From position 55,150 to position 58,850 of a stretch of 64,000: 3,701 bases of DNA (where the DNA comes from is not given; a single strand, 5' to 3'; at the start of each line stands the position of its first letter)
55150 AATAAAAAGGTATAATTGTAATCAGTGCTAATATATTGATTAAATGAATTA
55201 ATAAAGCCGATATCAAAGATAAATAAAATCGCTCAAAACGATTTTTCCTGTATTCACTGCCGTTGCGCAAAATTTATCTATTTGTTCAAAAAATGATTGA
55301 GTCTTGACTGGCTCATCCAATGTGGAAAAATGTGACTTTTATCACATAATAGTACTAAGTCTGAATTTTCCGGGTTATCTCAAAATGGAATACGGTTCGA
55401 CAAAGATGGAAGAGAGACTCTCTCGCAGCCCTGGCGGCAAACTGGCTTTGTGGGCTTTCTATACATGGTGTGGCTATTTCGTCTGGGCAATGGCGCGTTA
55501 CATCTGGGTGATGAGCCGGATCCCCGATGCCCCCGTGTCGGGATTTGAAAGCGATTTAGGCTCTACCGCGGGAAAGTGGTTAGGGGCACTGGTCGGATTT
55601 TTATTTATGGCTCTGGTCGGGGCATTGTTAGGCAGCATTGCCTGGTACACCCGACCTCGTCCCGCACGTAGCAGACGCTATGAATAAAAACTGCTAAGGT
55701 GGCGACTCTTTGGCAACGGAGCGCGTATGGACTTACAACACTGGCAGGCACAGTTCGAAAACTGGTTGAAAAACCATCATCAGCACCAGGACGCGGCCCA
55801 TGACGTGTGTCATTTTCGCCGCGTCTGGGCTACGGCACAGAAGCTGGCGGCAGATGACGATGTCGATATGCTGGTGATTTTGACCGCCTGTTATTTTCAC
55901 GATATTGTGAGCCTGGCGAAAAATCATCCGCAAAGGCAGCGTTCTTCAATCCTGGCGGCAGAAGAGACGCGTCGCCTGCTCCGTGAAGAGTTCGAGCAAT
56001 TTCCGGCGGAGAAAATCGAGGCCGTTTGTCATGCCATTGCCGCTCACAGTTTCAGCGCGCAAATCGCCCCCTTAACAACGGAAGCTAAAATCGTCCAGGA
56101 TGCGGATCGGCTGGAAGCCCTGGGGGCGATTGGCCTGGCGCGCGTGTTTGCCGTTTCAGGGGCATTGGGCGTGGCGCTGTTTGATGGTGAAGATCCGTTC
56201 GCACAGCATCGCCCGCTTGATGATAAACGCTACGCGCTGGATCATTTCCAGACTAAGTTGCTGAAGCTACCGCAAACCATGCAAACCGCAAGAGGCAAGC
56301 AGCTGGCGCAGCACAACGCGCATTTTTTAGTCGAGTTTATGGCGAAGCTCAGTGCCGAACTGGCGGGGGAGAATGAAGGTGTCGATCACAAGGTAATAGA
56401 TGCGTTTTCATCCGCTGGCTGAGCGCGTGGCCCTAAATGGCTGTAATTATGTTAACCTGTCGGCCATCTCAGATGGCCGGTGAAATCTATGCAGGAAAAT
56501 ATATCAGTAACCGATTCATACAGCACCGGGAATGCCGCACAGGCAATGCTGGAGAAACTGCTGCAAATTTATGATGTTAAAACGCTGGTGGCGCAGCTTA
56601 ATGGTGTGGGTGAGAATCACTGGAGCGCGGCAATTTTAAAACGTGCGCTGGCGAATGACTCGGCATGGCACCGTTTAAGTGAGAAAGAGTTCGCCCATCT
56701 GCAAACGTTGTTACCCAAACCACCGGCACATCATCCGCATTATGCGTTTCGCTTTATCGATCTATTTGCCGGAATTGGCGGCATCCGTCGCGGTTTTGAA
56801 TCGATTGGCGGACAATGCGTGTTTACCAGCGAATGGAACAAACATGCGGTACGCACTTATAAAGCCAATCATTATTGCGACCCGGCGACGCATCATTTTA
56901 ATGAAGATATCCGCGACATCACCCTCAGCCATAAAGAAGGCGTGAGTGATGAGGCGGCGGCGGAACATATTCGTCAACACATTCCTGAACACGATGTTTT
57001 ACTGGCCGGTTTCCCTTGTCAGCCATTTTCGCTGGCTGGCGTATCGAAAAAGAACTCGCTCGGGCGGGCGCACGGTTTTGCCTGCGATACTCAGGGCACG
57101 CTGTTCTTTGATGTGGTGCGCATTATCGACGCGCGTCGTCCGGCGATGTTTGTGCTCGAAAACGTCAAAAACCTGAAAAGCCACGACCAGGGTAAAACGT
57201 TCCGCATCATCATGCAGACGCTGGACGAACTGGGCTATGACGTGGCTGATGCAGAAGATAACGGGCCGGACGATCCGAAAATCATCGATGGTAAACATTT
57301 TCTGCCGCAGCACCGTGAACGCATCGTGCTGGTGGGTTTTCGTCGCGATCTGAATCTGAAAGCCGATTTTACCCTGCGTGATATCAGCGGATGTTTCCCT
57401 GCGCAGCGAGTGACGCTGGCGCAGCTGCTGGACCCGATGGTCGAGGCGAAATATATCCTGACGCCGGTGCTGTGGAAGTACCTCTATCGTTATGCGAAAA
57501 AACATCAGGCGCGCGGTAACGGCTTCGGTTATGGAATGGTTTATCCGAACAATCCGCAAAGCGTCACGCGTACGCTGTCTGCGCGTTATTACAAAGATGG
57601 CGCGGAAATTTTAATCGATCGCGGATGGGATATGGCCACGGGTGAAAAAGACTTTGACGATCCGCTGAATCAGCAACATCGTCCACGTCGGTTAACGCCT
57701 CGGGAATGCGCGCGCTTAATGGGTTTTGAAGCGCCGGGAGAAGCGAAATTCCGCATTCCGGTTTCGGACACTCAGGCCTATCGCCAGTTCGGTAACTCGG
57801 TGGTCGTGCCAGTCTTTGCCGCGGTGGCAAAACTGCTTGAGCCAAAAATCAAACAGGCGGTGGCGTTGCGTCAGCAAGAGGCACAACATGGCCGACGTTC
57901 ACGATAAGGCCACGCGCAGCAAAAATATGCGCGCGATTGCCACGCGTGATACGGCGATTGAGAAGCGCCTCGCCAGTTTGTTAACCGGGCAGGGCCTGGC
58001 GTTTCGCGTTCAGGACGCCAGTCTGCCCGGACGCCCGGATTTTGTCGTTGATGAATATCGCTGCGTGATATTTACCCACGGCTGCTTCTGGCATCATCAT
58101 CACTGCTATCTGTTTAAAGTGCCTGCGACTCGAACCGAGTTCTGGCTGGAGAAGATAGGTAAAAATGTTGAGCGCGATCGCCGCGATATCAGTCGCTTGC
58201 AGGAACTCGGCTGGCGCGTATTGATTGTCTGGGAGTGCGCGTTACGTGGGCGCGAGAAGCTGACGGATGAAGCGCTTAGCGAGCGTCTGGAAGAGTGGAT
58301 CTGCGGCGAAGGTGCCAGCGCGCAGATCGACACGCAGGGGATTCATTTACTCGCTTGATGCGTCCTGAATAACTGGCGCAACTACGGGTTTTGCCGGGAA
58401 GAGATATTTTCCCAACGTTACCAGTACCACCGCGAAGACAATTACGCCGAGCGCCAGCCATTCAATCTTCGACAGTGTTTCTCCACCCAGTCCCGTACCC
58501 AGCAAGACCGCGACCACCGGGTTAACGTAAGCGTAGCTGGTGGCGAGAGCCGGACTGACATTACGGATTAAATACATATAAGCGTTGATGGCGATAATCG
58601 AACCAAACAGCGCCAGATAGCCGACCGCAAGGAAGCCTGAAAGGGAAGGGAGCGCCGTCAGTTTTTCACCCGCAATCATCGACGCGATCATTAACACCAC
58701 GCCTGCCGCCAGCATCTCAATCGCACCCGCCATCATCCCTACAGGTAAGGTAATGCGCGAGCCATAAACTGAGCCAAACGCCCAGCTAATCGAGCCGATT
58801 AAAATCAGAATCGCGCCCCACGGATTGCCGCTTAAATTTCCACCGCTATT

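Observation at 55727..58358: yedJ (HD hydrolase), dcm and frame-shifted overlapping vsr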

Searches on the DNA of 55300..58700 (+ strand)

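Call 3: search_dna_similar(query=window:55300-58700:+, collection=ecoli_genomes, mode=near, max_rows=12)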
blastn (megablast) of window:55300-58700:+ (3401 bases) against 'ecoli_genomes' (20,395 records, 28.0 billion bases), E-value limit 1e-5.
Records with a match: 5367; places in all: 5378; records where one place covers at least 80% of the query: 4904.
Genomes with a match: 5367 of 5426; with a place that covers at least 80% of the query: 4904. Places per genome that has any: lowest 1, median 1, highest 2. On chromosomes: 5376 places; on plasmids: 2.
Best place of each record, by identity: >=99% 334; 95-99% 4985; 90-95% 48.
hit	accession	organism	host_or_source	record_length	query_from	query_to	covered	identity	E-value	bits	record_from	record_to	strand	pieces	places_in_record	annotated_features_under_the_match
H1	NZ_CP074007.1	Escherichia coli strain PD4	Pig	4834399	1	3401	100%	100.0%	0e+0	6276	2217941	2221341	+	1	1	dcm: DNA-cytosine methyltransferase | yedJ: phosphohydrolase | vsr: VSPR family DNA mismatch endonuclease | yedA: drug/metabolite exporter YedA | drpB: cell division protein DrpB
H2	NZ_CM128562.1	Escherichia coli strain 2824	chicken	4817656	1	3401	100%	99.9%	0e+0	6270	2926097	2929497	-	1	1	dcm: DNA-cytosine methyltransferase | yedJ: phosphohydrolase | vsr: VSPR family DNA mismatch endonuclease | yedA: drug/metabolite exporter YedA | drpB: cell division protein DrpB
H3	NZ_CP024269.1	Escherichia coli strain F8111-1SC3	missing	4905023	1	3401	100%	99.8%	0e+0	6248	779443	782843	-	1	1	dcm: DNA-cytosine methyltransferase | yedJ: phosphohydrolase | vsr: VSPR family DNA mismatch endonuclease | yedA: drug/metabolite exporter YedA | drpB: cell division protein DrpB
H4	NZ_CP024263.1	Escherichia coli O169:H41 strain F6326-C1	missing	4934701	1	3401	100%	99.8%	0e+0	6248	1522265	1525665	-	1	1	dcm: DNA-cytosine methyltransferase | yedJ: phosphohydrolase | vsr: VSPR family DNA mismatch endonuclease | yedA: drug/metabolite exporter YedA | drpB: cell division protein DrpB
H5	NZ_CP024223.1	Escherichia coli O169:H41 strain 2014EL-1345-2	missing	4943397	1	3401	100%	99.8%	0e+0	6248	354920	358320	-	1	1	dcm: DNA-cytosine methyltransferase | yedJ: phosphohydrolase | vsr: VSPR family DNA mismatch endonuclease | yedA: drug/metabolite exporter YedA | drpB: cell division protein DrpB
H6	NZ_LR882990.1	Escherichia coli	-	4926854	1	3401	100%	99.8%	0e+0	6248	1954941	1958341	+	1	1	dcm: DNA-cytosine methyltransferase | yedJ: phosphohydrolase | vsr: VSPR family DNA mismatch endonuclease | yedA: drug/metabolite exporter YedA | drpB: cell division protein DrpB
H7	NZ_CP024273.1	Escherichia coli strain F9792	missing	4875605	1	3401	100%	99.8%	0e+0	6240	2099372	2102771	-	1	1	dcm: DNA-cytosine methyltransferase | yedJ: phosphohydrolase | vsr: VSPR family DNA mismatch endonuclease | yedA: drug/metabolite exporter YedA | drpB: cell division protein DrpB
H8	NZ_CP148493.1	Escherichia coli strain Z1323CEC0003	Chicken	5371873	1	3401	100%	99.5%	0e+0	6181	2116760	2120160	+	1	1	dcm: DNA-cytosine methyltransferase | yedJ: phosphohydrolase | vsr: VSPR family DNA mismatch endonuclease | yedA: drug/metabolite exporter YedA | drpB: cell division protein DrpB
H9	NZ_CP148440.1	Escherichia coli strain Z1323CEC0011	Chicken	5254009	1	3401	100%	99.5%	0e+0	6181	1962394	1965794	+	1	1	dcm: DNA-cytosine methyltransferase | yedJ: phosphohydrolase | vsr: VSPR family DNA mismatch endonuclease | yedA: drug/metabolite exporter YedA | drpB: cell division protein DrpB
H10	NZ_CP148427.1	Escherichia coli strain Z1323CEC0013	Chicken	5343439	1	3401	100%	99.5%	0e+0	6181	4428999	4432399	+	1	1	dcm: DNA-cytosine methyltransferase | yedJ: phosphohydrolase | vsr: VSPR family DNA mismatch endonuclease | yedA: drug/metabolite exporter YedA | drpB: cell division protein DrpB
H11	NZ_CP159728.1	Escherichia coli strain Z22-6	hospital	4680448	1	3401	100%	99.3%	0e+0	6154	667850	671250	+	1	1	dcm: DNA-cytosine methyltransferase | yedJ: phosphohydrolase | vsr: VSPR family DNA mismatch endonuclease | yedA: drug/metabolite exporter YedA | drpB: cell division protein DrpB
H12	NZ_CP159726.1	Escherichia coli strain Z22-7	hospital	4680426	1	3401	100%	99.3%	0e+0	6154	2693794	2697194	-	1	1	dcm: DNA-cytosine methyltransferase | yedJ: phosphohydrolase | vsr: VSPR family DNA mismatch endonuclease | yedA: drug/metabolite exporter YedA | drpB: cell division protein DrpB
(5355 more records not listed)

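Call 6: get_annotated_region(hit=H1, flank=3000)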
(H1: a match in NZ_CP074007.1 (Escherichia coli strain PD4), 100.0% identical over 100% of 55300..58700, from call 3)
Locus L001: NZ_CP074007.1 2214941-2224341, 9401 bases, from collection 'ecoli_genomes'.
description: Escherichia coli strain PD4 chromosome, complete genome
organism: Escherichia coli strain PD4 (NCBI taxid 562)
replicon: chromosome; assembly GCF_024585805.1
host: Pig; source: Rectal Swab; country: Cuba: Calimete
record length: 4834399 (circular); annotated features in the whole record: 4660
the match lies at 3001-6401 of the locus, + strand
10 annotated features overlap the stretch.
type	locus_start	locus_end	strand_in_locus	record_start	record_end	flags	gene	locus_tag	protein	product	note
CDS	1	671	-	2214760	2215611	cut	hchA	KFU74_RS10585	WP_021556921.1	glyoxalase III HchA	-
CDS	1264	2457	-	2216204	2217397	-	ompC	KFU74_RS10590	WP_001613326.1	porin OmpC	-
CDS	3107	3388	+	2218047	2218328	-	drpB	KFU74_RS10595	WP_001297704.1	cell division protein DrpB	-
CDS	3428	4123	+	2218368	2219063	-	yedJ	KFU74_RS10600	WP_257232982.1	phosphohydrolase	-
CDS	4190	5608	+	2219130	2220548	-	dcm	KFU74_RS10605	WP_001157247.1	DNA-cytosine methyltransferase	-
CDS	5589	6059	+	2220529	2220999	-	vsr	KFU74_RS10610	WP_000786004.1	VSPR family DNA mismatch endonuclease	-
CDS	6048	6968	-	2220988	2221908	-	yedA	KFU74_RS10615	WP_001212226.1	drug/metabolite exporter YedA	-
CDS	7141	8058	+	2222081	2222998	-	yedI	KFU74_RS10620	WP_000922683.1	DUF808 domain-containing protein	-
CDS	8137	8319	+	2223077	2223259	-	yodC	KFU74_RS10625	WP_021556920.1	YodC family protein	-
CDS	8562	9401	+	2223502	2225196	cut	dgcQ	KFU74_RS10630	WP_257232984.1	cellulose biosynthesis regulator diguanylate cyclase DgcQ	-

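Call 20: search_dna_similar(query=window:55300-58700:+, collection=ecoli_genomes, mode=near, max_rows=40, rows=spread)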
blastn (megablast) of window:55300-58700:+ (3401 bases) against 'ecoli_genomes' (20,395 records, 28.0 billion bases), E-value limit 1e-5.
Records with a match: 5367; places in all: 5378; records where one place covers at least 80% of the query: 4904.
Genomes with a match: 5367 of 5426; with a place that covers at least 80% of the query: 4904. Places per genome that has any: lowest 1, median 1, highest 2. On chromosomes: 5376 places; on plasmids: 2.
Best place of each record, by identity: >=99% 334; 95-99% 4985; 90-95% 48.
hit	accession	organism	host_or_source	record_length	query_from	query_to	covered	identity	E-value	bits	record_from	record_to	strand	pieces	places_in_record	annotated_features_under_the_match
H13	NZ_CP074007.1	Escherichia coli strain PD4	Pig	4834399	1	3401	100%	100.0%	0e+0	6276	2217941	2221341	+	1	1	dcm: DNA-cytosine methyltransferase | yedJ: phosphohydrolase | vsr: VSPR family DNA mismatch endonuclease | yedA: drug/metabolite exporter YedA | drpB: cell division protein DrpB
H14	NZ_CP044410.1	Escherichia coli strain ecMN1F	Coffea arabica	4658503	1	3401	100%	99.0%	0e+0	6093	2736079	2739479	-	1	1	dcm: DNA-cytosine methyltransferase | yedJ: phosphohydrolase | vsr: VSPR family DNA mismatch endonuclease | yedA: drug/metabolite exporter YedA | drpB: cell division protein DrpB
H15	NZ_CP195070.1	Escherichia coli strain J53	missing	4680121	1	3401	100%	99.0%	0e+0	6093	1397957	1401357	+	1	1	dcm: DNA-cytosine methyltransferase | yedJ: phosphohydrolase | vsr: VSPR family DNA mismatch endonuclease | yedA: drug/metabolite exporter YedA | drpB: cell division protein DrpB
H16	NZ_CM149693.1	Escherichia coli strain K-12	Lab bacteria culture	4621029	1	3401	100%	99.0%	0e+0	6087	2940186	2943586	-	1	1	dcm: DNA-cytosine methyltransferase | yedJ: phosphohydrolase | vsr: VSPR family DNA mismatch endonuclease | yedA: drug/metabolite exporter YedA | drpB: cell division protein DrpB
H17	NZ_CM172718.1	Escherichia coli strain FCI51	Homo sapiens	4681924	1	3401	100%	98.9%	0e+0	6076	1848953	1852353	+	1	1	dcm: DNA-cytosine methyltransferase | yedJ: phosphohydrolase | vsr: VSPR family DNA mismatch endonuclease | yedA: drug/metabolite exporter YedA | drpB: cell division protein DrpB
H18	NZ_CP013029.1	Escherichia coli strain 2012C-4227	Homo sapiens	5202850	1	3401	100%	98.9%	0e+0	6065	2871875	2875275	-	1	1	dcm: DNA-cytosine methyltransferase | yedJ: phosphohydrolase | vsr: VSPR family DNA mismatch endonuclease | yedA: drug/metabolite exporter YedA | drpB: cell division protein DrpB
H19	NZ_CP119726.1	Escherichia coli strain E16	chicken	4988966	1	3401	100%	98.8%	0e+0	6059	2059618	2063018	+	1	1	dcm: DNA-cytosine methyltransferase | yedJ: phosphohydrolase | vsr: VSPR family DNA mismatch endonuclease | yedA: drug/metabolite exporter YedA | drpB: cell division protein DrpB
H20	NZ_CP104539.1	Escherichia coli strain E6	Poultry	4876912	1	3401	100%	98.8%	0e+0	6054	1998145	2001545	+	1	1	dcm: DNA-cytosine methyltransferase | yedJ: phosphohydrolase | vsr: VSPR family DNA mismatch endonuclease | yedA: drug/metabolite exporter YedA | drpB: cell division protein DrpB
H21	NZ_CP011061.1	Escherichia coli str. Sanji strain Sanji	pheasant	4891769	1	3401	100%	98.8%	0e+0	6048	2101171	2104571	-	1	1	dcm: DNA-cytosine methyltransferase | yedJ: phosphohydrolase | vsr: VSPR family DNA mismatch endonuclease | yedA: drug/metabolite exporter YedA | drpB: cell division protein DrpB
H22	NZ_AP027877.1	Escherichia coli strain 2018-05-2CC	Homo sapiens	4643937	1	3401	100%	98.8%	0e+0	6048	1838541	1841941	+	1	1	dcm: DNA-cytosine methyltransferase | yedJ: phosphohydrolase | vsr: VSPR family DNA mismatch endonuclease | yedA: drug/metabolite exporter YedA | drpB: cell division protein DrpB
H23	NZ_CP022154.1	Escherichia coli strain ABWA45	wastewater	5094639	1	3401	100%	98.7%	0e+0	6043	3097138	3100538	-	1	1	dcm: DNA-cytosine methyltransferase | yedJ: phosphohydrolase | vsr: VSPR family DNA mismatch endonuclease | yedA: drug/metabolite exporter YedA | drpB: cell division protein DrpB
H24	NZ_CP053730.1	Escherichia coli strain CP61_Sichuan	pig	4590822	1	3401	100%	98.7%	0e+0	6037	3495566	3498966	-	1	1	dcm: DNA-cytosine methyltransferase | yedJ: phosphohydrolase | vsr: VSPR family DNA mismatch endonuclease | yedA: drug/metabolite exporter YedA | drpB: cell division protein DrpB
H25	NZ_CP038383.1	Escherichia coli O55:H7 strain DEC5E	Homo sapiens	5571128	1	3401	100%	98.7%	0e+0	6032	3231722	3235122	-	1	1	dcm: DNA-cytosine methyltransferase | yedJ: phosphohydrolase | vsr: VSPR family DNA mismatch endonuclease | yedA: drug/metabolite exporter YedA | drpB: cell division protein DrpB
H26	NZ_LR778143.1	Escherichia coli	sediment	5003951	1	3401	100%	98.7%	0e+0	6032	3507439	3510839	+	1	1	dcm: DNA-cytosine methyltransferase | yedJ: phosphohydrolase | vsr: VSPR family DNA mismatch endonuclease | yedA: drug/metabolite exporter YedA | drpB: cell division protein DrpB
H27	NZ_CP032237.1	Escherichia coli strain ECCWS199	chicken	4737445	1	3401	100%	98.6%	0e+0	6021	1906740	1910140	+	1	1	dcm: DNA-cytosine methyltransferase | yedJ: phosphohydrolase | vsr: VSPR family DNA mismatch endonuclease | yedA: drug/metabolite exporter YedA | drpB: cell division protein DrpB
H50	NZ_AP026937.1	Escherichia coli strain EC20-4B-2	Mastacembelus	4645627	686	3401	80%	96.7%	0e+0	4523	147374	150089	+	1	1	dcm: DNA-cytosine methyltransferase | vsr: VSPR family DNA mismatch endonuclease | HD domain-containing protein | yedA: drug/metabolite exporter YedA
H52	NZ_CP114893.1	Escherichia coli strain CM13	not applicable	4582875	1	3401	60%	99.4%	0e+0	3732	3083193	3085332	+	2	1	yedJ: phosphohydrolase | vsr: VSPR family DNA mismatch endonuclease | yedA: drug/metabolite exporter YedA | drpB: cell division protein DrpB | hypothetical protein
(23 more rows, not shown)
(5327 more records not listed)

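Call 21: get_annotated_region(hit=H50, flank=5000)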
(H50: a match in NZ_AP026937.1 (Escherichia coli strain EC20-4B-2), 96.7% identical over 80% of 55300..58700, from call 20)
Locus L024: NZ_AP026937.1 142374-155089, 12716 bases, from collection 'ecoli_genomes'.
description: Escherichia coli strain EC20-4B-2 chromosome, complete genome
organism: Escherichia coli strain EC20-4B-2 (NCBI taxid 562)
replicon: chromosome; assembly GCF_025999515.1
host: Mastacembelus; source: gut contents of Mastacembelus; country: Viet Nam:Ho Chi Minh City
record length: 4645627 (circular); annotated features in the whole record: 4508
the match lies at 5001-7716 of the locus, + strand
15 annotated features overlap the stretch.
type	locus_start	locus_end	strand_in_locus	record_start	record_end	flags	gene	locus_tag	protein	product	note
CDS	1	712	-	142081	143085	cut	msrP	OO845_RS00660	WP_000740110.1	protein-methionine-sulfoxide reductase catalytic subunit MsrP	-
CDS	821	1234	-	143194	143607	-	hiuH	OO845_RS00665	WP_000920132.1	hydroxyisourate hydrolase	-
CDS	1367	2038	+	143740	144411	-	hprR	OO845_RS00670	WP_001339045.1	response regulator transcription factor HprR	-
CDS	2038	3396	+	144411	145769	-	hprS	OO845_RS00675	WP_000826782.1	two-component system sensor histidine kinase HprS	-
CDS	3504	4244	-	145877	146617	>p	hchA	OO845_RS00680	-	glyoxalase III HchA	incomplete; partial in the middle of a contig; missing N-terminus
CDS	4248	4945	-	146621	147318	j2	-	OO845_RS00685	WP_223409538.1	IS1 family transposase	programmed frameshift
CDS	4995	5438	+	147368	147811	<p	-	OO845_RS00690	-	HD domain-containing protein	incomplete; partial in the middle of a contig; missing N-terminus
CDS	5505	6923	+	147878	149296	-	dcm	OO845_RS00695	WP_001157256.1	DNA-cytosine methyltransferase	-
CDS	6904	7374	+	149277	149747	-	vsr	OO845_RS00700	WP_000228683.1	VSPR family DNA mismatch endonuclease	-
CDS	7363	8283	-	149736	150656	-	yedA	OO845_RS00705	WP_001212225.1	drug/metabolite exporter YedA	-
CDS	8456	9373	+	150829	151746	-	yedI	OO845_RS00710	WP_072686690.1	DUF808 domain-containing protein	-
CDS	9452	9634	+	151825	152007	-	yodC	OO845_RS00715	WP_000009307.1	YodC family protein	-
CDS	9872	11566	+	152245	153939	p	dgcQ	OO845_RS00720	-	cellulose biosynthesis regulator diguanylate cyclase DgcQ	internal stop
CDS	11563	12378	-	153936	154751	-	yedP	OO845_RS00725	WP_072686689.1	mannosyl-3-phosphoglycerate phosphatase-related protein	-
CDS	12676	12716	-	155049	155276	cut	yodD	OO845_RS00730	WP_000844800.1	peroxide/acid resistance protein YodD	-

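Call 22: get_annotated_region(hit=H52, flank=1500)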
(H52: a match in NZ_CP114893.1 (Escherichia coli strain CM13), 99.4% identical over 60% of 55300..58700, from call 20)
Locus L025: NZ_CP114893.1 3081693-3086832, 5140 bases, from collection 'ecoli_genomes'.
description: Escherichia coli strain CM13 chromosome, complete genome
organism: Escherichia coli strain CM13 (NCBI taxid 562)
replicon: chromosome; assembly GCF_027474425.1
host: not applicable; source: -; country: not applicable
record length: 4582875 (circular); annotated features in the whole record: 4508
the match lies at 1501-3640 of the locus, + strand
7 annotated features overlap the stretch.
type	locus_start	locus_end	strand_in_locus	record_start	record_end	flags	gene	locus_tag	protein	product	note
CDS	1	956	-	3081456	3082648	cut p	ompC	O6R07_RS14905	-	porin OmpC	frameshifted; internal stop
CDS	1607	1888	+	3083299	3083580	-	drpB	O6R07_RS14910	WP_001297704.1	cell division protein DrpB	-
CDS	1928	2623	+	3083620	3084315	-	yedJ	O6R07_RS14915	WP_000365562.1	phosphohydrolase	-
CDS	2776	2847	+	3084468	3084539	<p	-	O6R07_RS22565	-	hypothetical protein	incomplete; partial in the middle of a contig; missing N-terminus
CDS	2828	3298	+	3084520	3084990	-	vsr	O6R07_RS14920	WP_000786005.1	VSPR family DNA mismatch endonuclease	-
CDS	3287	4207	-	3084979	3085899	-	yedA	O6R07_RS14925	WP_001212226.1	drug/metabolite exporter YedA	-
CDS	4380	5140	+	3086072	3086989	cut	yedI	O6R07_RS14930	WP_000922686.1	DUF808 domain-containing protein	-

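Call 49: get_annotated_region(hit=H16, flank=300)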
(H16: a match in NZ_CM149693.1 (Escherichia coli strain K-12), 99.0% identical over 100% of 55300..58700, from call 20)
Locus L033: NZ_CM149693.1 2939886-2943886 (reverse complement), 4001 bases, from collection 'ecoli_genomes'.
description: Escherichia coli strain K-12 isolate FW1541 chromosome, whole genome shotgun sequence
organism: Escherichia coli strain K-12 (NCBI taxid 562)
replicon: chromosome; assembly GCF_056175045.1
host: -; source: Lab bacteria culture; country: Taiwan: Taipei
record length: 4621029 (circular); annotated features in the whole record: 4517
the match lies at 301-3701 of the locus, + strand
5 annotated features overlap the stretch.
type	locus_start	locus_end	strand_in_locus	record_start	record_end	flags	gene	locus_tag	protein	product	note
CDS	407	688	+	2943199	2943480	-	drpB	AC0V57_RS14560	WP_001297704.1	cell division protein DrpB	-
CDS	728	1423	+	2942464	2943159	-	yedJ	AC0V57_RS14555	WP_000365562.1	phosphohydrolase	-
CDS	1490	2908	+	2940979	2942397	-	dcm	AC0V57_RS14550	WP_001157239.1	DNA-cytosine methyltransferase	-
CDS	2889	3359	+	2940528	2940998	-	vsr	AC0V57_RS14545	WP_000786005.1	VSPR family DNA mismatch endonuclease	-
CDS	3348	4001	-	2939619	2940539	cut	yedA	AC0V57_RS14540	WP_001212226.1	drug/metabolite exporter YedA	-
